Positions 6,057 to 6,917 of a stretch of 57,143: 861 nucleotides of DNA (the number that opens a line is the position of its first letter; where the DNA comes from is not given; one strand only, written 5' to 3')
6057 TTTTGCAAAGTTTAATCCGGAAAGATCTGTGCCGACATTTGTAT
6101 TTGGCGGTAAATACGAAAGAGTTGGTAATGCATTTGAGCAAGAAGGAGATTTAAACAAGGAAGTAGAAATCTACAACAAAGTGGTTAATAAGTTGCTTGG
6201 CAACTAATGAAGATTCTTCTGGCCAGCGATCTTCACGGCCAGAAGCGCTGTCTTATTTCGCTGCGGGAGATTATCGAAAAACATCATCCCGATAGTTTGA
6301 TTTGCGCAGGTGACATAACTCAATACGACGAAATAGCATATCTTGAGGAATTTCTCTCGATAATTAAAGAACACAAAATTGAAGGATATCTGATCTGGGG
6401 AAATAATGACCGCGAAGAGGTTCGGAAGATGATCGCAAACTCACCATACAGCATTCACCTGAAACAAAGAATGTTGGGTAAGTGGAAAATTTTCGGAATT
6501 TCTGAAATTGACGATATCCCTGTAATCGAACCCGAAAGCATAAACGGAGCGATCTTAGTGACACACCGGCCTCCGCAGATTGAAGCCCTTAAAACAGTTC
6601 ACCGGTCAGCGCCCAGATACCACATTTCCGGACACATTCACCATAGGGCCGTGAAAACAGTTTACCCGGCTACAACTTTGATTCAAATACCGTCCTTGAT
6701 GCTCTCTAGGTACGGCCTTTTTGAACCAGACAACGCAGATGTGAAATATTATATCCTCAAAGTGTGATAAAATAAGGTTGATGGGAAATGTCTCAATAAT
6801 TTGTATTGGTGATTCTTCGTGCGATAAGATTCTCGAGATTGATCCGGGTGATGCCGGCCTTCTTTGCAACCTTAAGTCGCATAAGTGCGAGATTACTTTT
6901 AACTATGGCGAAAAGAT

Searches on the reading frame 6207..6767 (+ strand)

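Call 34: search_protein_families(library=pfam, proteins=[window:6207-6767:+], max_evalue=0.01)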
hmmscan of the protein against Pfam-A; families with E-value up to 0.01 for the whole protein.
window:6207-6767:+ (186 aa): 3 families
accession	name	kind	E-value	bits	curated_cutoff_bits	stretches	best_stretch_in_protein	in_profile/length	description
PF12850.12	Metallophos_2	-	3e-12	47.3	27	1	1-152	1-124/154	Calcineurin-like phosphoesterase superfamily domain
PF00149.33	Metallophos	-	1.9e-11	45.2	21.5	1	1-146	1-190/191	Calcineurin-like phosphoesterase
PF14582.11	Metallophos_3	-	0.0016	18.3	28.2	1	2-50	7-53/259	Metallophosphoesterase, calcineurin superfamily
